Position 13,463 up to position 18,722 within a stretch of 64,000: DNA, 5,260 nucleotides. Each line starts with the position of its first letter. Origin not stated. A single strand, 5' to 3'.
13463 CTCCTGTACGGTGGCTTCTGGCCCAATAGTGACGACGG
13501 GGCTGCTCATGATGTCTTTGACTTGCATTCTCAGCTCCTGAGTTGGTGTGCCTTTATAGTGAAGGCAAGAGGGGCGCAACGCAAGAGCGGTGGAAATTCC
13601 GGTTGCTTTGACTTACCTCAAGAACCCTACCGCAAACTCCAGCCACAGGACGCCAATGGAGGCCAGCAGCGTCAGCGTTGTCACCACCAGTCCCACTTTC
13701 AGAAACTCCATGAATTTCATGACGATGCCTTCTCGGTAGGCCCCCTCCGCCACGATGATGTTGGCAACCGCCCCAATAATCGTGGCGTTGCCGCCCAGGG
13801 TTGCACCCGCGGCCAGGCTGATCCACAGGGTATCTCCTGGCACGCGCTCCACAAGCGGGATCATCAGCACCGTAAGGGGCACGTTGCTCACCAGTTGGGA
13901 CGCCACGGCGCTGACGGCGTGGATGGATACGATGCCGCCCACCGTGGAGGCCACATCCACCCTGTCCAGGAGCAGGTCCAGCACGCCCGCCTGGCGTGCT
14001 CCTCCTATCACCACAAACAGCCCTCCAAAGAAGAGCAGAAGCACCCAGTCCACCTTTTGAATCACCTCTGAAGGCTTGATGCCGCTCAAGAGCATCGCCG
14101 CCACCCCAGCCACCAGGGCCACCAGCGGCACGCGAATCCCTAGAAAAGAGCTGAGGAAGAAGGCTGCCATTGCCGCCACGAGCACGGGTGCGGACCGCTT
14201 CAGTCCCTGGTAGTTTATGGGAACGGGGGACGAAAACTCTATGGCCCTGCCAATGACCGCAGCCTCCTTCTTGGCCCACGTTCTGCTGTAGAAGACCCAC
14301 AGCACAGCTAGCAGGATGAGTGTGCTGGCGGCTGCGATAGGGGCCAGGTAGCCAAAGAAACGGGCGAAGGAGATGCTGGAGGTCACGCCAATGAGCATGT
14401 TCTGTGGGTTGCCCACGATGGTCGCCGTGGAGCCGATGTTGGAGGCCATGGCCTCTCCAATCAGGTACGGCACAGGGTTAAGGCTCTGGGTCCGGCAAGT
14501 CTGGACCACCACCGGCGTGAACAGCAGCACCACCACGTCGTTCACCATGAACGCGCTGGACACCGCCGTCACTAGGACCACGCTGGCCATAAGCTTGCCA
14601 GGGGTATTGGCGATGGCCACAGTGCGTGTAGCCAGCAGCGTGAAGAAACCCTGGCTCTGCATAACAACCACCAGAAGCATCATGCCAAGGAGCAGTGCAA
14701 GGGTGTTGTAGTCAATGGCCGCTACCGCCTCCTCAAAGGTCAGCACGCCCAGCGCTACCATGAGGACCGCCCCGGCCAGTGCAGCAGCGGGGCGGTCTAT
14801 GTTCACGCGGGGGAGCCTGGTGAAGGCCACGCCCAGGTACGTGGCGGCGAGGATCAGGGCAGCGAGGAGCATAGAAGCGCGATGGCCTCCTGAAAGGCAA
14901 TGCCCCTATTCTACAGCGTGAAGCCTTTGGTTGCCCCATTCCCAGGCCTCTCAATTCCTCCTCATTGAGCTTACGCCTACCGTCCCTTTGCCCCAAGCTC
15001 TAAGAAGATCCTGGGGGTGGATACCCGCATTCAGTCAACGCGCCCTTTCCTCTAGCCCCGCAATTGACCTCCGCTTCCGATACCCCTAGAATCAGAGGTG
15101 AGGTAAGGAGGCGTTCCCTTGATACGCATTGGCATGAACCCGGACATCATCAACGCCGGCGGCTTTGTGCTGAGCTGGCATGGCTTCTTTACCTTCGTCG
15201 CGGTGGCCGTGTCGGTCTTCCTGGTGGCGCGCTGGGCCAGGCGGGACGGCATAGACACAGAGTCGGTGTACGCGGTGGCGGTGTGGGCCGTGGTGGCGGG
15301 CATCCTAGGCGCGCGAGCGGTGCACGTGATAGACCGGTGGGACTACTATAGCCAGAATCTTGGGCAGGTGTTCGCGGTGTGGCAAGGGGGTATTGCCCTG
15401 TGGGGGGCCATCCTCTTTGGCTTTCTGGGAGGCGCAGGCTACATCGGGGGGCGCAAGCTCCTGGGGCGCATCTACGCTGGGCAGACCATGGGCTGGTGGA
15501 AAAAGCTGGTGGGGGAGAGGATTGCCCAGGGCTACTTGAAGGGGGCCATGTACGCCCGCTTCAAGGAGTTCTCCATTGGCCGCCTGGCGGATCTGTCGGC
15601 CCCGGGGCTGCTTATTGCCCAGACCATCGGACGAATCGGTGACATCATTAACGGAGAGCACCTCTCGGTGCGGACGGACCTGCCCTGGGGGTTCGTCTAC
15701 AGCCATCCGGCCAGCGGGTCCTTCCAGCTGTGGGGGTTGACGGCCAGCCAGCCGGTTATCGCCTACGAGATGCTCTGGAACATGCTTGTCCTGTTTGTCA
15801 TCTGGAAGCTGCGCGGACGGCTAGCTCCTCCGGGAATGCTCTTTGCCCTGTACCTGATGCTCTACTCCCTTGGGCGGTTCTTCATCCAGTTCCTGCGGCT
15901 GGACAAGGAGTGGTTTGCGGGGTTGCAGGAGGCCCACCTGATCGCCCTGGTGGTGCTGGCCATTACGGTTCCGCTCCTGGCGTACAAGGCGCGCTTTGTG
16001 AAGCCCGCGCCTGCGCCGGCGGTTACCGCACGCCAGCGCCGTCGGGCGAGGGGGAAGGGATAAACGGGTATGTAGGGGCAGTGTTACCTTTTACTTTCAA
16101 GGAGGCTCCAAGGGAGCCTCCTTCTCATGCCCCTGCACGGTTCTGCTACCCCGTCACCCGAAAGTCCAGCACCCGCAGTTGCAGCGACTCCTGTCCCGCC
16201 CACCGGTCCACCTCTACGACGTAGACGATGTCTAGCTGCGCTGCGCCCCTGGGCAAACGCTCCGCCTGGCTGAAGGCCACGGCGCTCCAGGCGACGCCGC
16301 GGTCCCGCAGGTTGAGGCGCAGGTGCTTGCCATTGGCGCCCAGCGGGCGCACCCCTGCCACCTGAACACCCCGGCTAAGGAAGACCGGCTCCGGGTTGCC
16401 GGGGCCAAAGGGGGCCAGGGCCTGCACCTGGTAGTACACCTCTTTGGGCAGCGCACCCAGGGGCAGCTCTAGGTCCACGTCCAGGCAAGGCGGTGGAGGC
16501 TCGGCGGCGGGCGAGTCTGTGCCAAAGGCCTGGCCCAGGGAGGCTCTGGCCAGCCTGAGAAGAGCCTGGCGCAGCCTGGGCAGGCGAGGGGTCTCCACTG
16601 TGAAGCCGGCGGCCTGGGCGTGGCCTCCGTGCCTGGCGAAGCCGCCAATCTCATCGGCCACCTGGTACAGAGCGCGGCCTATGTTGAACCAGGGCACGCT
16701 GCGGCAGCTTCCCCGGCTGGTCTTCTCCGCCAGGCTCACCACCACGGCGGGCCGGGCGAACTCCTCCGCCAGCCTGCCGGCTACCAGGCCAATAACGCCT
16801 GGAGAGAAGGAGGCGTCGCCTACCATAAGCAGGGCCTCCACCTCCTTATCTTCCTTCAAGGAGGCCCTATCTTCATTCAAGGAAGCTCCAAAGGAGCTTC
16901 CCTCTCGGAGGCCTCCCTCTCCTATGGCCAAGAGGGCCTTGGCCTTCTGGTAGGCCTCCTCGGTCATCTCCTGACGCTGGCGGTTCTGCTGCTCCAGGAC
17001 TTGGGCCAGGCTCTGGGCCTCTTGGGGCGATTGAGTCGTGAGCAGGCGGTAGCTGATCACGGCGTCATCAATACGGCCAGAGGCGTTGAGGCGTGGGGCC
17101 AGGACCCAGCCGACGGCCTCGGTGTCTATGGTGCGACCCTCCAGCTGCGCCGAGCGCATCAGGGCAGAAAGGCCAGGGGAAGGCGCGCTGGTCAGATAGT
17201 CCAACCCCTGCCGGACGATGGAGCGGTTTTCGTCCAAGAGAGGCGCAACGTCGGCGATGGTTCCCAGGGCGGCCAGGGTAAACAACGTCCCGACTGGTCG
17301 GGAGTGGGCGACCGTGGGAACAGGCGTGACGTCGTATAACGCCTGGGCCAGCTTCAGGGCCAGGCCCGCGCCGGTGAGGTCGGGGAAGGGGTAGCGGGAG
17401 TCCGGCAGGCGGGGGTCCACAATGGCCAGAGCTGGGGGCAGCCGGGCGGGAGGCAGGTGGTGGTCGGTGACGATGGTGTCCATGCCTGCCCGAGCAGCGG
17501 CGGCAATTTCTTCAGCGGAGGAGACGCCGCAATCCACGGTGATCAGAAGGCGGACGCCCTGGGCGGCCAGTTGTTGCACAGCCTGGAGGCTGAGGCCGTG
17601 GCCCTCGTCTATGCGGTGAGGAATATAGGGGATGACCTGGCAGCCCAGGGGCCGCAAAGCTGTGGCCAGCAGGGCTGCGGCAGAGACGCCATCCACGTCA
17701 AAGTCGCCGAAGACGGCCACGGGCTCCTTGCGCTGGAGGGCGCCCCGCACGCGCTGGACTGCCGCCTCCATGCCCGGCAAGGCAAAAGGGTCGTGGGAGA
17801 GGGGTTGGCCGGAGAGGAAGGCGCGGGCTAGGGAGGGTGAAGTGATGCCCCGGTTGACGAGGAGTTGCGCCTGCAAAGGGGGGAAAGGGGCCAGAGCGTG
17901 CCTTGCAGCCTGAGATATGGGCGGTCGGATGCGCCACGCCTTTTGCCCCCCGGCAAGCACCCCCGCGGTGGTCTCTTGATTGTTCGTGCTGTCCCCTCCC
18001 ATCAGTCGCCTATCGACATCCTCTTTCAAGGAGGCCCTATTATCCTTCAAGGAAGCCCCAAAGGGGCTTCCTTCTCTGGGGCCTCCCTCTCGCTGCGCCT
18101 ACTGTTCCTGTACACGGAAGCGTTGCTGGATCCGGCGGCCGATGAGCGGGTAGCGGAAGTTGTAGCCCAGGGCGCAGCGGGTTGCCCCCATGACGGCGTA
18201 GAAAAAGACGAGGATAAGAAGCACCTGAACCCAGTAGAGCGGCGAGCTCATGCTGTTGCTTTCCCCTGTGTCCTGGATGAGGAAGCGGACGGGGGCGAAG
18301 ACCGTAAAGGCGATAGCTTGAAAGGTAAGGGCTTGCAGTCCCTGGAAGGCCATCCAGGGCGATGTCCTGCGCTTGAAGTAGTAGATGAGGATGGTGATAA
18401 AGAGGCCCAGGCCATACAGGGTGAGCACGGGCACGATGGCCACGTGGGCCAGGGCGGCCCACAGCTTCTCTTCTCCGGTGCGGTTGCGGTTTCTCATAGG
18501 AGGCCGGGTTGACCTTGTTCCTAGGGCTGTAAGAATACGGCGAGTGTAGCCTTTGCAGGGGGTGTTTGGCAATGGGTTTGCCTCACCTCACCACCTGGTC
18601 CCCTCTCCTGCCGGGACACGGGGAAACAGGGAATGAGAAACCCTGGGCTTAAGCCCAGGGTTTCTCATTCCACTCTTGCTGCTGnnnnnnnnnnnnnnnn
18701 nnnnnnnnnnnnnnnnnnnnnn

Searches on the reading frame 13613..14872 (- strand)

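Call 6: search_protein_families(library=pfam, proteins=[window:13613-14872:-], max_evalue=0.01)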
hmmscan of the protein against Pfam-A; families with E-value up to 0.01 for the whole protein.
window:13613-14872:- (419 aa): 2 families
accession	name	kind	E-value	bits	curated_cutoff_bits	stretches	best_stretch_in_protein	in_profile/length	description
PF03600.22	CitMHS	-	2.5e-69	234.4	31.9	2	16-342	5-315/336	Citrate transporter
PF02040.21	ArsB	-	1.5e-17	64.5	22.2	1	24-408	19-418/423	Arsenical pump membrane protein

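Call 7: search_protein_families(library=ncbifam, proteins=[window:13613-14872:-], max_evalue=0.01)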
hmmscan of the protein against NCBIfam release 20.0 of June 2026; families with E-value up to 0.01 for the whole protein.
window:13613-14872:- (419 aa): 5 families
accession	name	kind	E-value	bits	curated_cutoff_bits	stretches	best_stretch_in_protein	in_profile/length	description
NF040989.1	MamN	equivalog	4.8e-43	147.5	500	1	16-356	13-366/437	magnetosome biogenesis transporter MamN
NF011980.0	PRK15445.1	subfamily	1.5e-28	100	457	1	3-413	4-426/430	arsenical efflux pump membrane protein ArsB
TIGR00935.1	2a45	subfamily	6.3e-22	78.3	415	1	24-413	20-424/426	arsenite/antimonite efflux transporter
TIGR00785.1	dass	subfamily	1.8e-21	76.3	198.6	2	137-410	156-443/444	DASS family sodium-coupled anion symporter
NF033877.0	arsB_Sta_pI258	exception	9.4e-21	74.5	760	1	22-411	20-424/429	arsenite efflux transporter membrane subunit ArsB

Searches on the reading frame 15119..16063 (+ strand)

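Call 23: search_protein_families(library=pfam, proteins=[window:15119-16063:+], max_evalue=0.000001)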
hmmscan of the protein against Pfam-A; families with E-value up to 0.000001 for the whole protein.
window:15119-16063:+ (314 aa): 1 family
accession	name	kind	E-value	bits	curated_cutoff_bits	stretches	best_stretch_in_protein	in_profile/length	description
PF01790.23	LGT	-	3.4e-44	151.4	24.9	2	138-288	93-239/240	Prolipoprotein diacylglyceryl transferase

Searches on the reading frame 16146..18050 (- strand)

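Call 6: search_protein_families(library=pfam, proteins=[window:16146-18050:-], max_evalue=0.01)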
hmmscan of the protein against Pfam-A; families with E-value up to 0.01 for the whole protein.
window:16146-18050:- (634 aa): 4 families
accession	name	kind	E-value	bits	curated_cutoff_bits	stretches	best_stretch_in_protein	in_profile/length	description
PF17768.7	RecJ_OB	-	9.2e-28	96.9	27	1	525-629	1-107/107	RecJ OB domain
PF01368.27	DHH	-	8.6e-21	74.9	28.1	1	111-240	2-107/125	DHH family, N-terminal domain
PF02272.25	DHHA1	-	3.9e-13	50.2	25.9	1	412-500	10-99/102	DHHA1 domain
PF05690.20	ThiG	-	0.00049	20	23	1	125-209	133-217/247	Thiazole biosynthesis protein ThiG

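Call 7: search_protein_families(library=ncbifam, proteins=[window:16146-18050:-], max_evalue=0.01)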
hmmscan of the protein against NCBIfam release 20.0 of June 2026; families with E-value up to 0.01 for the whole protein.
window:16146-18050:- (634 aa): 5 families
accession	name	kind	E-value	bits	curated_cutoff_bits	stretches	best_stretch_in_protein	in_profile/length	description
TIGR00644.1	recJ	equivalog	8.1e-140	466.7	396.9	1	58-629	3-545/546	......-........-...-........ exonuclease RecJ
NF008290.0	PRK11070.1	equivalog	9.3e-75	252.2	900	1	53-627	19-571/577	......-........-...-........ exonuclease RecJ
NF053576.1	RecJ_archaeal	equivalog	5.9e-14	51.8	360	1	100-283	3-169/452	RecJ family nuclease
NF053575.1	GAN_nuclease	exception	6.5e-06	25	850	0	111-238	27-148/467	GINS-associated RecJ family nuclease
NF040701.1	RecJ_Meth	equivalog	0.00056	18.8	550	1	107-239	6-131/449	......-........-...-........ exonuclease RecJ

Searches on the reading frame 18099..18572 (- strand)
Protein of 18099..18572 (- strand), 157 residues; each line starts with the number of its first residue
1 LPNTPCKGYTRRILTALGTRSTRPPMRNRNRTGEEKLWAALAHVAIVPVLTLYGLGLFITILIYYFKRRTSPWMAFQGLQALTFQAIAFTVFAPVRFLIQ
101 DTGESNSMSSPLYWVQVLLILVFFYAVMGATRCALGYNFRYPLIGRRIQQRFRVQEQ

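Call 6: search_protein_families(library=pfam, proteins=[window:18099-18572:-], max_evalue=0.01)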
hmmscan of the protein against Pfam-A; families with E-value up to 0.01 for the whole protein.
window:18099-18572:- (157 aa): 1 family
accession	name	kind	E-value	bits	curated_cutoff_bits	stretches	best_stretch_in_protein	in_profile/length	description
PF09685.15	DUF4870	-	3.4e-11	43.5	25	1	35-146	1-105/107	Domain of unknown function (DUF4870)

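Call 7: search_protein_families(library=ncbifam, proteins=[window:18099-18572:-], max_evalue=0.01)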
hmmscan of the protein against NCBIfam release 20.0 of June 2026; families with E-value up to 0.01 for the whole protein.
window:18099-18572:- (157 aa): 0 families
